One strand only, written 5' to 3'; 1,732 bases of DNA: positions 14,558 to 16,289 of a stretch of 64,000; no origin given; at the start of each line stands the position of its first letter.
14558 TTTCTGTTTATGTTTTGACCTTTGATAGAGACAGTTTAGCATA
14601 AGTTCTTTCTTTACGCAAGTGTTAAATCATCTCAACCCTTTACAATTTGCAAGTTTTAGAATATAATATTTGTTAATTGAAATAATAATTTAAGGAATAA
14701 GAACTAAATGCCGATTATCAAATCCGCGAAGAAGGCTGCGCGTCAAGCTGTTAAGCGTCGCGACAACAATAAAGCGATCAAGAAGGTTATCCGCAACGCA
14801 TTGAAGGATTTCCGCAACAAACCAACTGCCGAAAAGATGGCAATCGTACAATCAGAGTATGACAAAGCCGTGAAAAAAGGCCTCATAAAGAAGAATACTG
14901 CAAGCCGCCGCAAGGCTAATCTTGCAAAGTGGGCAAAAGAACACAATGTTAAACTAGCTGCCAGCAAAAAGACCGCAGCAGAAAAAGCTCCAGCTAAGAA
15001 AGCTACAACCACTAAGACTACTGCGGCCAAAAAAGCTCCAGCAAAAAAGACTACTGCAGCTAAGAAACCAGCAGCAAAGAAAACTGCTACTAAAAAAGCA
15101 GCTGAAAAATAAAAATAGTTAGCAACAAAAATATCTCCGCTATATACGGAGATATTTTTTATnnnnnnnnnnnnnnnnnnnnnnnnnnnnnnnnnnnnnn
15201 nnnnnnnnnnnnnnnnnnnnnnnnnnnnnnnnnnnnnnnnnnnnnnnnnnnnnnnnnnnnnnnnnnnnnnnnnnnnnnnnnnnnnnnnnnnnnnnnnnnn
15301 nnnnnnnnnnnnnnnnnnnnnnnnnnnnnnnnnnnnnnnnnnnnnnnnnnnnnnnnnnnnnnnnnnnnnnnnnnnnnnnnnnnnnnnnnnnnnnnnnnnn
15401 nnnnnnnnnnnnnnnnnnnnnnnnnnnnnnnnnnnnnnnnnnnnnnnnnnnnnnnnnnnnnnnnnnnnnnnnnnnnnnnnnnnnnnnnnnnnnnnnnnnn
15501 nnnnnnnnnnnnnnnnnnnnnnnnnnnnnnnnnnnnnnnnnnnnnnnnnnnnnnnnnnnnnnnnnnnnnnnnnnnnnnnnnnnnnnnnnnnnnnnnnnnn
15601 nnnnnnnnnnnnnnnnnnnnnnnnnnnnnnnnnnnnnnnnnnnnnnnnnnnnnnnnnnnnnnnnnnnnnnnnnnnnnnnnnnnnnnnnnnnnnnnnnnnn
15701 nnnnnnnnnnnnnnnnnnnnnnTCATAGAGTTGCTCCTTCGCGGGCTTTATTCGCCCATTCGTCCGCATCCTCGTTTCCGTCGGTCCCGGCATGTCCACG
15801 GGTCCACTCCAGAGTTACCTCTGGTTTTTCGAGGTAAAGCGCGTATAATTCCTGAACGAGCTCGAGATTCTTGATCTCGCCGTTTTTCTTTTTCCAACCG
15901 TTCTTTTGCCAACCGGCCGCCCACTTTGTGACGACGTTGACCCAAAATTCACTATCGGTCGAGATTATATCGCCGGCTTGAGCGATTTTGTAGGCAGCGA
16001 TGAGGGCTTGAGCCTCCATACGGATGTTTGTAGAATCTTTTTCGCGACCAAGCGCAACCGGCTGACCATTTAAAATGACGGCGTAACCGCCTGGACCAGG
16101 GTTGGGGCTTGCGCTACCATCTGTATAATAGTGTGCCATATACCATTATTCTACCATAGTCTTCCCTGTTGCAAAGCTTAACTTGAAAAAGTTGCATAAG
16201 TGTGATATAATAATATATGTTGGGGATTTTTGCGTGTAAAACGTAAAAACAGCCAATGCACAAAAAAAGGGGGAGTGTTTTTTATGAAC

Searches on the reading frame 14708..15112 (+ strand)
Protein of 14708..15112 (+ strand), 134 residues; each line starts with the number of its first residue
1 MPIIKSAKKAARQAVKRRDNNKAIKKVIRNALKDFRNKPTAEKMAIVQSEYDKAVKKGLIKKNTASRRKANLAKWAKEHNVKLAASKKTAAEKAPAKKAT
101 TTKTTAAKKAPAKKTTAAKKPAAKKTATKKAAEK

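Call 54: search_protein_families(library=pfam, proteins=[window:14708-15112:+], max_evalue=0.00001)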
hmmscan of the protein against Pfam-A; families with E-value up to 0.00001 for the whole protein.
window:14708-15112:+ (134 aa): 1 family
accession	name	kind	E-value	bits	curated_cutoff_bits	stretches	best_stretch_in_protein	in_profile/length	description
PF01649.23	Ribosomal_S20p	-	6.5e-14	52.8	29.5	1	4-74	3-80/83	Ribosomal protein S20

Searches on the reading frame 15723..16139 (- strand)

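Call 54: search_protein_families(library=pfam, proteins=[window:15723-16139:-], max_evalue=0.00001)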
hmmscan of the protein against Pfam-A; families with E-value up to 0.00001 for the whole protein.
window:15723-16139:- (138 aa): 1 family
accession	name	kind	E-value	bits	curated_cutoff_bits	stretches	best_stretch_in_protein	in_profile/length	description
PF00075.30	RNase_H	-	3.3e-30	105.5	25.8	1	4-132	6-139/141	RNase H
